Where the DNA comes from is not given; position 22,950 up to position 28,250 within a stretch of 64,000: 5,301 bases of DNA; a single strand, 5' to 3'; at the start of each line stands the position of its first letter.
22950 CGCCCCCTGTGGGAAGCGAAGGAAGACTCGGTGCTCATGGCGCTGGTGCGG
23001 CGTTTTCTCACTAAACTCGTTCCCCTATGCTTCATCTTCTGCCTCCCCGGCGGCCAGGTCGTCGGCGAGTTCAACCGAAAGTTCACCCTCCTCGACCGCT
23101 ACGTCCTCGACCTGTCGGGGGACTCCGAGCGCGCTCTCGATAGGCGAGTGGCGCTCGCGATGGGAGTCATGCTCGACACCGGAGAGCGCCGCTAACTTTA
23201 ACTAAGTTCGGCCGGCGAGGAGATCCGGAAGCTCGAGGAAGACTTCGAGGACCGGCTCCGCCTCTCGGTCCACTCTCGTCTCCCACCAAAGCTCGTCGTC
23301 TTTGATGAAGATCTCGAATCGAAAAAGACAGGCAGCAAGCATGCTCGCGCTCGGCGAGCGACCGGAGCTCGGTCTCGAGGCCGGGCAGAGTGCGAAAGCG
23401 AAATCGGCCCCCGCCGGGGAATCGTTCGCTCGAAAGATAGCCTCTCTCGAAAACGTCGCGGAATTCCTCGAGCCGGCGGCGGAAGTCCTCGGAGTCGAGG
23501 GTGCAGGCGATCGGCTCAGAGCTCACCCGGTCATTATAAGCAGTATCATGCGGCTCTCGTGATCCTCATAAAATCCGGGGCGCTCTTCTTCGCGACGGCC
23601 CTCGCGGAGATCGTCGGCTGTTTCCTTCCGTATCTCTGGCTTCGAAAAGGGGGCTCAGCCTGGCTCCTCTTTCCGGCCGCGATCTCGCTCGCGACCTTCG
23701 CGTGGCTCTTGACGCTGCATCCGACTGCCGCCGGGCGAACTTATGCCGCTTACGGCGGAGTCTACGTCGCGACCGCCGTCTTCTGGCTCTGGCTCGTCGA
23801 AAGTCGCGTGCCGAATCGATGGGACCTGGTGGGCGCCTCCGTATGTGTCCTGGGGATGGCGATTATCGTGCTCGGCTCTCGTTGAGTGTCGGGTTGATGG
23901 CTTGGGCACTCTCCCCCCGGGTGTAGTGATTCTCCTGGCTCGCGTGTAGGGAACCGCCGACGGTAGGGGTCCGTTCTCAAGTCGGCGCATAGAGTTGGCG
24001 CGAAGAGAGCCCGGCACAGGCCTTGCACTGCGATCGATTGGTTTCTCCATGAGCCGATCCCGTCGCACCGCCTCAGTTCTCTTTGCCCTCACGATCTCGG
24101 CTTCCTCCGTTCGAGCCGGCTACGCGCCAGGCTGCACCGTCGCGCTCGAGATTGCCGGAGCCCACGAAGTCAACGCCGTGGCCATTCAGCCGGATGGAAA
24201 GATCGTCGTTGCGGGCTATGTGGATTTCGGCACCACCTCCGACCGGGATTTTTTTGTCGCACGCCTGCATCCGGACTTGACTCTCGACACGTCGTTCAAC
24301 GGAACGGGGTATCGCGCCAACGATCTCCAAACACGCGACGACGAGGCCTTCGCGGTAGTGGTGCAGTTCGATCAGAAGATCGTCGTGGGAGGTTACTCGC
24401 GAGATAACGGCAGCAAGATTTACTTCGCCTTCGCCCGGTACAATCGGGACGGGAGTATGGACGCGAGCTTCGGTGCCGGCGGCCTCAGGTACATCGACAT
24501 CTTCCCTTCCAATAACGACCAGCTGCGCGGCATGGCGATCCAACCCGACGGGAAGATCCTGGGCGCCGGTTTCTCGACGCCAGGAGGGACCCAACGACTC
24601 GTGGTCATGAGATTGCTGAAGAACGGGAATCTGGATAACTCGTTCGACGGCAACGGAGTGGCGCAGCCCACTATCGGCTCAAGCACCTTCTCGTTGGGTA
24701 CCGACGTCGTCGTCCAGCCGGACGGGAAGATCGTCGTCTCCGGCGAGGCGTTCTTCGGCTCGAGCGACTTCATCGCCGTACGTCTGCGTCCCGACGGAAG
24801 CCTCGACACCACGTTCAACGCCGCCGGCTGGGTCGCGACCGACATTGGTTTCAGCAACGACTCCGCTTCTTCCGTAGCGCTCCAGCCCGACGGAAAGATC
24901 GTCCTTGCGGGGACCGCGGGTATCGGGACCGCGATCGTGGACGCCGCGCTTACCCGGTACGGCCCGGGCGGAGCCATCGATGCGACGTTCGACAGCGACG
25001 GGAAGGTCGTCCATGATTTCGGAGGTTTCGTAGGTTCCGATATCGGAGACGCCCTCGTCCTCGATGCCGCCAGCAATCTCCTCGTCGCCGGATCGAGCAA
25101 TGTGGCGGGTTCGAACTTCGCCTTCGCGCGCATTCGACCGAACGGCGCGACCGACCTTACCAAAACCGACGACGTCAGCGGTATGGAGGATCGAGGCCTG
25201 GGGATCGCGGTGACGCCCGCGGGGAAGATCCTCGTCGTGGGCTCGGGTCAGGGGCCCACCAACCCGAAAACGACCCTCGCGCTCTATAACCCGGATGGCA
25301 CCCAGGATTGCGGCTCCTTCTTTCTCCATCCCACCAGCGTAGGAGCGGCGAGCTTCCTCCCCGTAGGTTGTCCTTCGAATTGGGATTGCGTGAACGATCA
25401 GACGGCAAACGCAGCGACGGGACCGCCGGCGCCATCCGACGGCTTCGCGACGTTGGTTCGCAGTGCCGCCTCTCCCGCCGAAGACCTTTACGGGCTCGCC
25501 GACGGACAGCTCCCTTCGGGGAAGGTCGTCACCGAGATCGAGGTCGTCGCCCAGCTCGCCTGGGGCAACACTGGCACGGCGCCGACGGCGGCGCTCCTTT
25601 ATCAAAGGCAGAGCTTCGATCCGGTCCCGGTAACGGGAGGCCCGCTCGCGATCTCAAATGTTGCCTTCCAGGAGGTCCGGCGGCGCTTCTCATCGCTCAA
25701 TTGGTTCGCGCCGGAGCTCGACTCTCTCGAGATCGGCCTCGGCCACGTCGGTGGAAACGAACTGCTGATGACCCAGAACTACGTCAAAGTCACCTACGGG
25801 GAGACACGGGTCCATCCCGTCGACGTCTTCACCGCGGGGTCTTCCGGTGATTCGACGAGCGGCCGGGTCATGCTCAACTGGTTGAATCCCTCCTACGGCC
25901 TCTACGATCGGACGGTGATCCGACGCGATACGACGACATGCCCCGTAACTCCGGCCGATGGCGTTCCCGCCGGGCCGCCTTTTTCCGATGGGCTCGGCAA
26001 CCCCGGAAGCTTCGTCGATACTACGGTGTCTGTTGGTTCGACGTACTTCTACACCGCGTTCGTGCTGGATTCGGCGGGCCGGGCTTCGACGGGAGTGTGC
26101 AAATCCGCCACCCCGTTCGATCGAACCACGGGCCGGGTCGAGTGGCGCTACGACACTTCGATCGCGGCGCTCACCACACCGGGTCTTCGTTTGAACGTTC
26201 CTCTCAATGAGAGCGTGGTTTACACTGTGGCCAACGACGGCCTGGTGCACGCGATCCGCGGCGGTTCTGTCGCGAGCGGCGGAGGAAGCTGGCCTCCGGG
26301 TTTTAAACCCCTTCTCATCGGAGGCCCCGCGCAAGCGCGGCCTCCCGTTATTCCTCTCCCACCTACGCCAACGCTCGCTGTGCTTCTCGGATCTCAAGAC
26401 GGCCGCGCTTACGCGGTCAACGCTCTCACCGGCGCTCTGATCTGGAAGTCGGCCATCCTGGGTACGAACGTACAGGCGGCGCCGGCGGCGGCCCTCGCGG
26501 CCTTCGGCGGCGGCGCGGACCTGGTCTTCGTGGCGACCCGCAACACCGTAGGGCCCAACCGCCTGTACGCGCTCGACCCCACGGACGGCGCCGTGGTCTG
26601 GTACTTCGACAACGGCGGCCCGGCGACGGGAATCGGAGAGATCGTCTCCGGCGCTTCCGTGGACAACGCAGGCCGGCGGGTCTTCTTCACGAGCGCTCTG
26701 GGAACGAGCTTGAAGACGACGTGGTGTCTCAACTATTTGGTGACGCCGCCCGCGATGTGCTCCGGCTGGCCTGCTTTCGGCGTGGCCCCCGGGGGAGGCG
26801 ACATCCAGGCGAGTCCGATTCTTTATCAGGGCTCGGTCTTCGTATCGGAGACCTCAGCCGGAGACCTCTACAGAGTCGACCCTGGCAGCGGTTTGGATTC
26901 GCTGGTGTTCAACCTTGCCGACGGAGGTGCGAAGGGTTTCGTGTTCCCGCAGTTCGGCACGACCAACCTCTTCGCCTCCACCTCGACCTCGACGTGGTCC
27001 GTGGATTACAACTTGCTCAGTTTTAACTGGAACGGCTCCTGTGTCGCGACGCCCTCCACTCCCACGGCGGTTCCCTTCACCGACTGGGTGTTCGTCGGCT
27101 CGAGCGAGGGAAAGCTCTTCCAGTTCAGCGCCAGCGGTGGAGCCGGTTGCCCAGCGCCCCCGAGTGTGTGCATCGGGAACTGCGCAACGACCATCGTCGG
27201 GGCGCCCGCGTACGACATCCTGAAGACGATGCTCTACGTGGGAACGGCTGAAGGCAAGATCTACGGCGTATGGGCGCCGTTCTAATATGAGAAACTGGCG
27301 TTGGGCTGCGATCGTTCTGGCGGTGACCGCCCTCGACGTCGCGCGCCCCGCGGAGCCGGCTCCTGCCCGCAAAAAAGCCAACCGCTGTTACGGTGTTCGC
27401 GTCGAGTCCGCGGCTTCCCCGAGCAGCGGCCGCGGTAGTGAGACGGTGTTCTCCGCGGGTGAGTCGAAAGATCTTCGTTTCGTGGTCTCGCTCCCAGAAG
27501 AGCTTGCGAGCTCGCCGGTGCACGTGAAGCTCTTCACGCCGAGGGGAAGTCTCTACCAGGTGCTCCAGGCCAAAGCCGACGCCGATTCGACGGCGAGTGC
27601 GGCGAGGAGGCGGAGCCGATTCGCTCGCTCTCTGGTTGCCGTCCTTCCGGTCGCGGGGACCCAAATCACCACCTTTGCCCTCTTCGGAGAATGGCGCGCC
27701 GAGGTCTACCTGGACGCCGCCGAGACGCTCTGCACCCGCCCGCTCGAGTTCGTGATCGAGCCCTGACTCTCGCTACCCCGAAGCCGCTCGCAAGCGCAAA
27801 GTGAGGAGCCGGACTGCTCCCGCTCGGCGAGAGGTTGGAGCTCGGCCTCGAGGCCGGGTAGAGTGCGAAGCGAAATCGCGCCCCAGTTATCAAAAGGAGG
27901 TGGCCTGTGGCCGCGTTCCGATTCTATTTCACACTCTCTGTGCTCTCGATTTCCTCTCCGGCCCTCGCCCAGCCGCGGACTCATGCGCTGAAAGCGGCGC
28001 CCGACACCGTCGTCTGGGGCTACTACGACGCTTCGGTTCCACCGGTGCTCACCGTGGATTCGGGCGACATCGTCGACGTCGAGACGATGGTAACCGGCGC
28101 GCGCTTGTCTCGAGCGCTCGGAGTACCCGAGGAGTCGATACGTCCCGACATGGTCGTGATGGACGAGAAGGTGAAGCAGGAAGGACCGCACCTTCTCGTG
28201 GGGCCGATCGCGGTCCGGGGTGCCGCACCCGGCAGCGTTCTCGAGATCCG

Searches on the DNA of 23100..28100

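Call 27: search_rna_families(source=window, start=23100, end=28100, threshold=evalue, max_evalue=1)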
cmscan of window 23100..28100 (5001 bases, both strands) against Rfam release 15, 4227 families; matches with E-value up to 1: 1.
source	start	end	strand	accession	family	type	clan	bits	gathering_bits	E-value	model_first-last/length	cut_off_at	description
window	27356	27433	-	RF03584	mir-2290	Gene; miRNA;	-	26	50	0.29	1-80/80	no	mir-2290 microRNA precursor family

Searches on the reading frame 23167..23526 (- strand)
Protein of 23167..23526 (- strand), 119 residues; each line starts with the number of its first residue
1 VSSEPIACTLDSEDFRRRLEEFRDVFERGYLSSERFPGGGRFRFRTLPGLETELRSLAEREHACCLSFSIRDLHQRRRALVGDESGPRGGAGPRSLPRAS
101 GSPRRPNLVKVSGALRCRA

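Call 8: search_protein_families(library=pfam, proteins=[window:23167-23526:-], max_evalue=0.01)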
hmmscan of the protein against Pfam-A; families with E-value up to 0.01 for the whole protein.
window:23167-23526:- (119 aa): 0 families

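Call 50: find_encoding_contigs(protein=window:23167-23526:-, flank=3000, max_places=6)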
Protein window:23167-23526:- (119 aa): no gene with exactly this product is on record in the collection.

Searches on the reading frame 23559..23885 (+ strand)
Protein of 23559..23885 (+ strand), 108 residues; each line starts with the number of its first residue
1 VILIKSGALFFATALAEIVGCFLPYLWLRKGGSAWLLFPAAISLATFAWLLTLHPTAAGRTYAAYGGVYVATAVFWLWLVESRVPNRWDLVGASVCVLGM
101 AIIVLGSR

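Call 8: search_protein_families(library=pfam, proteins=[window:23559-23885:+], max_evalue=0.01)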
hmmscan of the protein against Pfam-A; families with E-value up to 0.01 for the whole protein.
window:23559-23885:+ (108 aa): 1 family
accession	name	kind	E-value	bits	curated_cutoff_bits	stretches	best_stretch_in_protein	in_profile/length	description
PF02694.21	UPF0060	-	1.1e-36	125.8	24.9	1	4-108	2-106/107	Uncharacterised BCR, YnfA/UPF0060 family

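Call 52: find_encoding_contigs(protein=window:23559-23885:+, flank=3000, max_places=6)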
Protein window:23559-23885:+ (108 aa): 1 contig read that carries it; 1 place shown.
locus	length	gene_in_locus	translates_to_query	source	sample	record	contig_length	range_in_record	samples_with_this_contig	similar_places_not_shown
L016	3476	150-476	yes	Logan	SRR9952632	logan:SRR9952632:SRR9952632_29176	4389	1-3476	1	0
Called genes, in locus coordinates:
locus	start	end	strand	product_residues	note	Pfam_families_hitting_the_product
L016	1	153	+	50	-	?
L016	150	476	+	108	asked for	PF02694:UPF0060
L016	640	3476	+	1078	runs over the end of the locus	PF17164:DUF5122, PF13570:Beta-prop_ACSF4 (faint), PF17164:DUF5122, PF13360:PQQ_2 (weak)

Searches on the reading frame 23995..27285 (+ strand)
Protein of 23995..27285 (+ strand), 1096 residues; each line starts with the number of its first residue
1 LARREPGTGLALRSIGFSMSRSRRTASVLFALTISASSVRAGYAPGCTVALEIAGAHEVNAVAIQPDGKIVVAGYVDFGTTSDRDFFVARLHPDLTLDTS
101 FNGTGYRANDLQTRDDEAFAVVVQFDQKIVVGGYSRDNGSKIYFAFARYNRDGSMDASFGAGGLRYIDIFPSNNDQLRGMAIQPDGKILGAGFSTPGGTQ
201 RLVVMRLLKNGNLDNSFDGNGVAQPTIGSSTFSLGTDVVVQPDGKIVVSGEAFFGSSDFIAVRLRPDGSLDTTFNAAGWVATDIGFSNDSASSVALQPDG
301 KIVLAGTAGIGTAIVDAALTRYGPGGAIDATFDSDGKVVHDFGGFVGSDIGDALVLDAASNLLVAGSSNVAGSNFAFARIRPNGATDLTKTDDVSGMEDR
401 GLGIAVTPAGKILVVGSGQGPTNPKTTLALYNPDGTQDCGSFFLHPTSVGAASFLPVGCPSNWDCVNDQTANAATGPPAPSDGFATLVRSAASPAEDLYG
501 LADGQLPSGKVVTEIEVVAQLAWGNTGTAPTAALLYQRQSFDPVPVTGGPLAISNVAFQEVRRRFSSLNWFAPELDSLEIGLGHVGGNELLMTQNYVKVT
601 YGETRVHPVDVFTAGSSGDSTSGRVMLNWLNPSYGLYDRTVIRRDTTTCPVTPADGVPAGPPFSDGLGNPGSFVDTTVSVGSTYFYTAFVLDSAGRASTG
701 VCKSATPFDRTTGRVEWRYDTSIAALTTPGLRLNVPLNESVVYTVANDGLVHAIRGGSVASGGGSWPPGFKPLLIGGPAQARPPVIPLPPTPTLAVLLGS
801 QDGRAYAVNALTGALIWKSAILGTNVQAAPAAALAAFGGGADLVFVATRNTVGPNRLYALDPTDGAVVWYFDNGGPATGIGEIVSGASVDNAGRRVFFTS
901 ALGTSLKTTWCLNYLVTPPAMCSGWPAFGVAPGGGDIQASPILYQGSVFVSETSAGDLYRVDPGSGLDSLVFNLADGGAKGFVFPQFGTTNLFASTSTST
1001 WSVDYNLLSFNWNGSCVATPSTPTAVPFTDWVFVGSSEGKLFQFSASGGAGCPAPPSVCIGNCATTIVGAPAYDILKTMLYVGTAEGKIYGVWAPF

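Call 8: search_protein_families(library=pfam, proteins=[window:23995-27285:+], max_evalue=0.01)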
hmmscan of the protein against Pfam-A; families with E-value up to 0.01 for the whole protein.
window:23995-27285:+ (1096 aa): 4 families
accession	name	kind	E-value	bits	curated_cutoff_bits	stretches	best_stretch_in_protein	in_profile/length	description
PF17164.10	DUF5122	-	3.9e-52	174.6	27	5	241-274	1-36/36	Domain of unknown function (DUF5122) beta-propeller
PF13360.13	PQQ_2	-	4e-09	36.9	27.6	1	802-898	2-78/233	Outer membrane protein assembly factor BamB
PF13570.13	Beta-prop_ACSF4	-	2.6e-08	34.1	133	1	796-876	22-176/329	Beta-alanine-activating enzyme, beta-propeller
PF00400.38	WD40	-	0.00013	22.8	27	0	56-77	9-32/39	WD domain, G-beta repeat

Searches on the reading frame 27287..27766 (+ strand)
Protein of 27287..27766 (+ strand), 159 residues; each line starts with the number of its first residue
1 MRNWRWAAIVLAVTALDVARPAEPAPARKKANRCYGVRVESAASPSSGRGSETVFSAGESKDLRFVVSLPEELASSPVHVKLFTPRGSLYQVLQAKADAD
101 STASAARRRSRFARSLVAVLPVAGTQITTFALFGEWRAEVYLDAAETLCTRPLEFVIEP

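Call 8: search_protein_families(library=pfam, proteins=[window:27287-27766:+], max_evalue=0.01)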
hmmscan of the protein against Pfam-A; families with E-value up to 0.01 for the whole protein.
window:27287-27766:+ (159 aa): 0 families

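Call 10: search_protein_families(library=ncbifam, proteins=[window:27287-27766:+], max_evalue=0.1)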
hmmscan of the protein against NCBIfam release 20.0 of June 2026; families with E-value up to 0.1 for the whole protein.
window:27287-27766:+ (159 aa): 0 families

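Call 48: find_encoding_contigs(protein=window:27287-27766:+, flank=3000, max_places=6)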
Protein window:27287-27766:+ (159 aa): 2 contigs read that carry it; 2 places shown.
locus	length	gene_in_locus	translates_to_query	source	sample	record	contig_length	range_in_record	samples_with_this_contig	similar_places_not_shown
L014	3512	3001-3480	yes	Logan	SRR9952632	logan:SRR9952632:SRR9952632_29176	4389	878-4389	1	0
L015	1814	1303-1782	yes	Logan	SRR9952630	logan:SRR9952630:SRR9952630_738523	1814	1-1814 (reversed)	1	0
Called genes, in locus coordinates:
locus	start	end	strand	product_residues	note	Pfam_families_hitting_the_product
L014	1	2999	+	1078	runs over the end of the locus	PF17164:DUF5122, PF13570:Beta-prop_ACSF4 (faint), PF17164:DUF5122, PF13360:PQQ_2 (weak)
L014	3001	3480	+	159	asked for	-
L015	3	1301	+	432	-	?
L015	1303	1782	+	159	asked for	-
